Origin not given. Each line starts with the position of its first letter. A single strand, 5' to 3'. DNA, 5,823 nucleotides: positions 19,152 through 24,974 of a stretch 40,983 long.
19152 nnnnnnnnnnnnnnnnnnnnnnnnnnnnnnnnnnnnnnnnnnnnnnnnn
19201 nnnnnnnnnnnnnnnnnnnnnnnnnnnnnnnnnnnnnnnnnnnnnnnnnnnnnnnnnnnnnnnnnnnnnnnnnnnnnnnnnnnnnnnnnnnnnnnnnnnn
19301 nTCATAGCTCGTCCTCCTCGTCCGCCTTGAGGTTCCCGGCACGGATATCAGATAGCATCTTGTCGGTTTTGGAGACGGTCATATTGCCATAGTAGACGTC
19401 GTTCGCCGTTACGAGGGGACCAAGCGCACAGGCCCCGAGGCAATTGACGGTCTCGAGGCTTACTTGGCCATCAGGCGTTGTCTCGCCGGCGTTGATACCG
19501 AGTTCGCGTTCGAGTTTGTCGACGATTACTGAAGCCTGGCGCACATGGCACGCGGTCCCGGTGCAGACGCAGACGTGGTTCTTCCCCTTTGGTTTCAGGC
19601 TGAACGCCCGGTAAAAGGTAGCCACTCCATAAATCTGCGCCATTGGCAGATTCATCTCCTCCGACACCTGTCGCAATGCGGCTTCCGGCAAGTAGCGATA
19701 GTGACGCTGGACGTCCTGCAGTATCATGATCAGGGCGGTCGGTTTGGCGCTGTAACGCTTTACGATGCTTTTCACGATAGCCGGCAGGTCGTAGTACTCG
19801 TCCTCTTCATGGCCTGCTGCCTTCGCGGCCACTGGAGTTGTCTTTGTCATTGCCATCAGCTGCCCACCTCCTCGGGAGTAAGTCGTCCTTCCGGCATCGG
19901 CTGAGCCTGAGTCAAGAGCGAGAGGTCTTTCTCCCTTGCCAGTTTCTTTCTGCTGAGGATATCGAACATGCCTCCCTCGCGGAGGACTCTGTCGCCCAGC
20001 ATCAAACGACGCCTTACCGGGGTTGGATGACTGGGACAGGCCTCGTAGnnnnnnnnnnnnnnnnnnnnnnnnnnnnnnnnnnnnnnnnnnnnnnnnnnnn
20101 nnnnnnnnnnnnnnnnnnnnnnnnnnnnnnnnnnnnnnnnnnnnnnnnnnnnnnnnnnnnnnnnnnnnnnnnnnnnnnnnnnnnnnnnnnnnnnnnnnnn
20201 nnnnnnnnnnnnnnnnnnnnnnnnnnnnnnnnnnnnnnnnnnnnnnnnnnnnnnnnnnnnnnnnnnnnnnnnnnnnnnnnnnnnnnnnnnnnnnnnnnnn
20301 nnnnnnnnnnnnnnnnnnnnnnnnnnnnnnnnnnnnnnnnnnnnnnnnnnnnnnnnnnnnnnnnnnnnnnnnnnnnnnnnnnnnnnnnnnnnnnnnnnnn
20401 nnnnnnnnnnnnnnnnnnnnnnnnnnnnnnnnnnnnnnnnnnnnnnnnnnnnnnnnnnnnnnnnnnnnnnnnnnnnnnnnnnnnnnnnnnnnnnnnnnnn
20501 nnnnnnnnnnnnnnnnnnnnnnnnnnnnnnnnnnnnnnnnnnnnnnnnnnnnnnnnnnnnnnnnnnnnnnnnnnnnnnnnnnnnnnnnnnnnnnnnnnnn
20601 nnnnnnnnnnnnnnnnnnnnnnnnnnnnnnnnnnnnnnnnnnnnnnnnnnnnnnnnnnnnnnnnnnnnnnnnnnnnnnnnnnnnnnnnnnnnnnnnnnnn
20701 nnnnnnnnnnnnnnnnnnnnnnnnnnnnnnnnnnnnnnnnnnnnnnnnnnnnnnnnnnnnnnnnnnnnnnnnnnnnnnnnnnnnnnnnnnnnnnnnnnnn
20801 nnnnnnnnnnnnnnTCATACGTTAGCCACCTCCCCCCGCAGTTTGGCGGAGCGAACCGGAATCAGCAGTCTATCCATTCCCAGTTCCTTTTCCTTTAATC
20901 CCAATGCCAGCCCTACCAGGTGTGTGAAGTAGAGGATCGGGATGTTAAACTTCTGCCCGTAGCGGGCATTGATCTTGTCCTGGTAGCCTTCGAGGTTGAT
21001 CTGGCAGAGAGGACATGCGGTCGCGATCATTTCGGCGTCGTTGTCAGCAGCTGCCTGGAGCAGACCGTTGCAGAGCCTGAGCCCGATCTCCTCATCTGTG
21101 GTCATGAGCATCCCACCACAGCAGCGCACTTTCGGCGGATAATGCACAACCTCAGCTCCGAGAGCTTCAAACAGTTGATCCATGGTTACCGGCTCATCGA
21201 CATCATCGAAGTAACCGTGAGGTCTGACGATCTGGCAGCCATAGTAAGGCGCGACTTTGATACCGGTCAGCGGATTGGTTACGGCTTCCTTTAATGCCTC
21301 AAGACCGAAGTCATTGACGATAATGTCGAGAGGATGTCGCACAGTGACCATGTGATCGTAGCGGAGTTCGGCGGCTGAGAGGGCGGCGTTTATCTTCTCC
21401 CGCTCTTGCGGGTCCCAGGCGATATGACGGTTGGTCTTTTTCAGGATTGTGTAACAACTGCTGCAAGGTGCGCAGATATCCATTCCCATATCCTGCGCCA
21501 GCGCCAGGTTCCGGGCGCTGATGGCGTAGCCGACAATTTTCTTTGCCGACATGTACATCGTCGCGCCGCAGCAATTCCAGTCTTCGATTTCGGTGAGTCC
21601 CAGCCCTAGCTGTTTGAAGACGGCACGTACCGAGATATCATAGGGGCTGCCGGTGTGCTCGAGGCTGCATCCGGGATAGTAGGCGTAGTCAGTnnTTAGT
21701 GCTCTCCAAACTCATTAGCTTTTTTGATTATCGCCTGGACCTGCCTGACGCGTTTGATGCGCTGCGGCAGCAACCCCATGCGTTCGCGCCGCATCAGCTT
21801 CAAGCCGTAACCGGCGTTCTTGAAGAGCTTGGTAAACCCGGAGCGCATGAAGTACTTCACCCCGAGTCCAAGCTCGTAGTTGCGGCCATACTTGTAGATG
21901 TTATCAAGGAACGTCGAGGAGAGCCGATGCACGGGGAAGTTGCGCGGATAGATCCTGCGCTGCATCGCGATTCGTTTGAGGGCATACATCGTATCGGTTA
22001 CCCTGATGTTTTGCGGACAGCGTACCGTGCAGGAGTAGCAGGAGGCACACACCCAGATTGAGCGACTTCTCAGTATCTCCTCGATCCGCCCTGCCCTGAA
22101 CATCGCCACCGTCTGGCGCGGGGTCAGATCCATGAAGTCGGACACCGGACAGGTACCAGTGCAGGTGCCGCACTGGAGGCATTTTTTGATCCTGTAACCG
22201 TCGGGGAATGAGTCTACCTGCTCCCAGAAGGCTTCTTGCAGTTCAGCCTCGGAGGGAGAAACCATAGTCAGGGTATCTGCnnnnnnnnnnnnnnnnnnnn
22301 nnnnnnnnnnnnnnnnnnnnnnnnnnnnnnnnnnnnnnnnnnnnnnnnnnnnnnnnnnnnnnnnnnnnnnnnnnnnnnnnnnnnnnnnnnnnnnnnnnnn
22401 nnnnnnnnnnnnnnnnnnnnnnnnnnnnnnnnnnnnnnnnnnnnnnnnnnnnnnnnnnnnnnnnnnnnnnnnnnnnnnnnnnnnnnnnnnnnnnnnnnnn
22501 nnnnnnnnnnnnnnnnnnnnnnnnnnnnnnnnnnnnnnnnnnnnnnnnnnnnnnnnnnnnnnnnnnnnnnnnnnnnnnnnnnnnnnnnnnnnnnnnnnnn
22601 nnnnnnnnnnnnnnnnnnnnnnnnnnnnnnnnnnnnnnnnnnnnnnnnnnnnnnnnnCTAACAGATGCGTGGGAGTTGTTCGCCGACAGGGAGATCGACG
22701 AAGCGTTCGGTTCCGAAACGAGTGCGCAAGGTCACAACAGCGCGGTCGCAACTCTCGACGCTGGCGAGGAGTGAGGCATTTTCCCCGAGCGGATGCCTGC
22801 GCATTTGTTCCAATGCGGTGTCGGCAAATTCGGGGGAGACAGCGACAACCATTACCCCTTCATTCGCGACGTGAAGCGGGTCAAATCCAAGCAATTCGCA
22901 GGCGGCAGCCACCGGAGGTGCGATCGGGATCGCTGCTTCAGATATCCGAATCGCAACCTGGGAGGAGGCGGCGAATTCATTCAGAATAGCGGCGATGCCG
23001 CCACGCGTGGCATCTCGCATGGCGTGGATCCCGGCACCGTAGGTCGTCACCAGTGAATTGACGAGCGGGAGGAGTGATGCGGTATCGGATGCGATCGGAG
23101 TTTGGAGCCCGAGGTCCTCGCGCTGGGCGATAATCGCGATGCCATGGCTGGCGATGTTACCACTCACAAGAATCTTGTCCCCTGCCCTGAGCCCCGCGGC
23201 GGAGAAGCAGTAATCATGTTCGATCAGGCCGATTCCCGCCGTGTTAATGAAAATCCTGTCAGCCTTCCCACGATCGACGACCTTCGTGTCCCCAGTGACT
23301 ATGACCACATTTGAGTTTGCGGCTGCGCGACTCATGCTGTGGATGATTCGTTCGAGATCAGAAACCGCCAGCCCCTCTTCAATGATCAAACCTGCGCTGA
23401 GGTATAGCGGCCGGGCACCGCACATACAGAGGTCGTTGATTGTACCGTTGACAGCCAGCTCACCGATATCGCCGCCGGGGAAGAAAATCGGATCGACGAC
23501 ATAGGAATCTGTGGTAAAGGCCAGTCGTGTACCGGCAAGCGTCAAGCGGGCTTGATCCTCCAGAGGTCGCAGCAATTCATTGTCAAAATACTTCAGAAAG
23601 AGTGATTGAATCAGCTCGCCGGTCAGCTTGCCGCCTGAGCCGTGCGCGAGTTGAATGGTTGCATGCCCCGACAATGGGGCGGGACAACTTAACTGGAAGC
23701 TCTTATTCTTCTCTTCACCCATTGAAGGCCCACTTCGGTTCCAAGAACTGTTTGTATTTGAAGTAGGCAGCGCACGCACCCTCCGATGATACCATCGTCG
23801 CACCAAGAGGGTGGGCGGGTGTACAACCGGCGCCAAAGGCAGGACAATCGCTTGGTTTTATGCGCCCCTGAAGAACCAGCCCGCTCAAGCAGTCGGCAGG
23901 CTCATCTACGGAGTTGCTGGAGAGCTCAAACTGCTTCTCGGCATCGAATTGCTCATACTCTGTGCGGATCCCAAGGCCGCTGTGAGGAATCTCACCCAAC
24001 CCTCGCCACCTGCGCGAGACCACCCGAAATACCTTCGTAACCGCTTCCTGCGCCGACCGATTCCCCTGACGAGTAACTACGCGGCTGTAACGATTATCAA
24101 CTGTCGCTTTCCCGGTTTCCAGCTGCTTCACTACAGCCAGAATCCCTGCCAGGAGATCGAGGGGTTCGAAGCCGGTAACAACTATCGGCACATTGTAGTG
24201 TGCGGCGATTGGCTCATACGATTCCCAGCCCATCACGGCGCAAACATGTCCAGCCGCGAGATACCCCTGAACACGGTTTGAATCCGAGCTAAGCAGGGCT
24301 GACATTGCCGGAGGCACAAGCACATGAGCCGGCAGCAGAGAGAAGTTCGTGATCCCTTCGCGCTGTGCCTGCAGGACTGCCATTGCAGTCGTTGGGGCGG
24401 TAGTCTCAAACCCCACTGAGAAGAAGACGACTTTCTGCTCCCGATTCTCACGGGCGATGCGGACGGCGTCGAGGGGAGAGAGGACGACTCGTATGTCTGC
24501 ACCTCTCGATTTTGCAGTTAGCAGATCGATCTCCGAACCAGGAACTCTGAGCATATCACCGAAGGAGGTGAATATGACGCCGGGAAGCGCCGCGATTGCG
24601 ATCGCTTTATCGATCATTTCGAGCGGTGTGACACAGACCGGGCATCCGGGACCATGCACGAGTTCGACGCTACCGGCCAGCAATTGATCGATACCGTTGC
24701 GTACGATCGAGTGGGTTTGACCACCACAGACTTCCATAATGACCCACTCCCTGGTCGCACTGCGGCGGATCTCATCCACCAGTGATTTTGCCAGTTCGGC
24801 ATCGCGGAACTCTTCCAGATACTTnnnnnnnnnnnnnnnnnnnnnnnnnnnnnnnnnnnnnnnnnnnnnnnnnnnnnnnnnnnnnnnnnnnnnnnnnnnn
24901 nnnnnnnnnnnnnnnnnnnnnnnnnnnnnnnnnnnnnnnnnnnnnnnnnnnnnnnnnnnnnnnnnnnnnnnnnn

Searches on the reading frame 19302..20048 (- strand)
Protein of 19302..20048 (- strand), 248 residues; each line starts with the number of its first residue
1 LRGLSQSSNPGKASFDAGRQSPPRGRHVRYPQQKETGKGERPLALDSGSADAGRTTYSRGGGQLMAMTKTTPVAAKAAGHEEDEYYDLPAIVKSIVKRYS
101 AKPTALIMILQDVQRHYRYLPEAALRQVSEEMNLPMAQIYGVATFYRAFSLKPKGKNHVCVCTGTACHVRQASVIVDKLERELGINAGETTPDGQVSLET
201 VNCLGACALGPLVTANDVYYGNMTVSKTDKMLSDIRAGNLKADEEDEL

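Call 70: search_protein_families(library=pfam, proteins=[window:19302-20048:-], max_evalue=0.001)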
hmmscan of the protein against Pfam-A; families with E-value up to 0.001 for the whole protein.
window:19302-20048:- (248 aa): 1 family
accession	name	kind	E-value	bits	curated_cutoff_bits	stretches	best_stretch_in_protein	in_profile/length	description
PF01257.25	2Fe-2S_thioredx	-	3.6e-51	173.3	24.8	1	92-235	1-144/145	Thioredoxin-like [2Fe-2S] ferredoxin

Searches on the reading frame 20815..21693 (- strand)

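Call 7: search_protein_families(library=pfam, proteins=[window:20815-21693:-], max_evalue=0.001)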
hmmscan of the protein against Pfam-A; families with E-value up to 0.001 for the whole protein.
window:20815-21693:- (292 aa): 1 family
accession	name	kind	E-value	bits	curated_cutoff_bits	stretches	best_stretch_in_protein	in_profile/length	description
PF02754.22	CCG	-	4.8e-25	87.9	20.6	2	3-85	1-85/85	Cysteine-rich domain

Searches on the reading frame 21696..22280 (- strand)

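Call 7: search_protein_families(library=pfam, proteins=[window:21696-22280:-], max_evalue=0.001)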
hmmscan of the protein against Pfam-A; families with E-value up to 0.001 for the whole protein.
window:21696-22280:- (194 aa): 5 families
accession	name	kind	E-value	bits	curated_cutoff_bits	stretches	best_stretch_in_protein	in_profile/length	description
PF13183.11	Fer4_8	-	6.8e-10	39.8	27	1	31-92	2-68/68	4Fe-4S dicluster domain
PF13534.11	Fer4_17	-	8e-10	39.6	22.2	1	33-92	1-60/61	4Fe-4S dicluster domain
PF13187.11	Fer4_9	-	7.3e-08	32.8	27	1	33-91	1-50/52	4Fe-4S dicluster domain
PF13237.11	Fer4_10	-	4.3e-05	23.8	25.5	0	32-89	7-53/53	4Fe-4S dicluster domain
PF12838.12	Fer4_7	-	4.6e-05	24.2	27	1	33-92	1-52/52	4Fe-4S dicluster domain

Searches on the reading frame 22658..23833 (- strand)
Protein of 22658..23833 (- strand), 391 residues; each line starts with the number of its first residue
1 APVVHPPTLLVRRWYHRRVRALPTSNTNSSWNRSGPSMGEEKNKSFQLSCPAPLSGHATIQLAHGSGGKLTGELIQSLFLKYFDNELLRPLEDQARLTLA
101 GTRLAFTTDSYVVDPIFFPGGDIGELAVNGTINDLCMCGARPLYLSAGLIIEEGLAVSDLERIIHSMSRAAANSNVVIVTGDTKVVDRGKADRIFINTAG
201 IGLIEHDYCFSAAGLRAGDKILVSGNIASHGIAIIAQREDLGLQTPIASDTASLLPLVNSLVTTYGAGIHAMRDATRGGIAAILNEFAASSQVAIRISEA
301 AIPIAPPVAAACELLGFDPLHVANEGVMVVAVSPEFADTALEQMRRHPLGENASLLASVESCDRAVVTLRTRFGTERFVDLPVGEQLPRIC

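Call 7: search_protein_families(library=pfam, proteins=[window:22658-23833:-], max_evalue=0.001)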
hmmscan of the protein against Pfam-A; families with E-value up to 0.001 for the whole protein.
window:22658-23833:- (391 aa): 2 families
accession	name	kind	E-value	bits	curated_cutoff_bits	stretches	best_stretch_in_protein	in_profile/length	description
PF00586.29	AIRS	-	4.8e-22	78.9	24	1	92-204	2-112/112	AIR synthase related protein, N-terminal domain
PF02769.27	AIRS_C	-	3.1e-21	76.6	23.1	1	216-368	1-154/156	AIR synthase related protein, C-terminal domain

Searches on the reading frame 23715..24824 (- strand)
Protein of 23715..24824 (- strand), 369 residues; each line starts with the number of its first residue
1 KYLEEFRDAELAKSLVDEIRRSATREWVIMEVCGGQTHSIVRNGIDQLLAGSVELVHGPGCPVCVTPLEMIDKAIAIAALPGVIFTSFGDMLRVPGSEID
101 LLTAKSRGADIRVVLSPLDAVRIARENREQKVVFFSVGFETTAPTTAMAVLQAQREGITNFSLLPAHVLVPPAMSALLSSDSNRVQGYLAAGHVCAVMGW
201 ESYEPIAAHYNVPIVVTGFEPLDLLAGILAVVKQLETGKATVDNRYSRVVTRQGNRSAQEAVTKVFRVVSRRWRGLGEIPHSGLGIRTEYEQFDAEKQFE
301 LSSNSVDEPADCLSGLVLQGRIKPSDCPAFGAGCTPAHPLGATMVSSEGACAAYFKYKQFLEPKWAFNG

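Call 7: search_protein_families(library=pfam, proteins=[window:23715-24824:-], max_evalue=0.001)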
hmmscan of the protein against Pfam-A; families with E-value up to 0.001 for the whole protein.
window:23715-24824:- (369 aa): 1 family
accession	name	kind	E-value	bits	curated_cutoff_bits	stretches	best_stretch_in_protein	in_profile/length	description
PF01924.21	HypD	-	4e-151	503.5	25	1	11-358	2-351/351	Hydrogenase formation hypA family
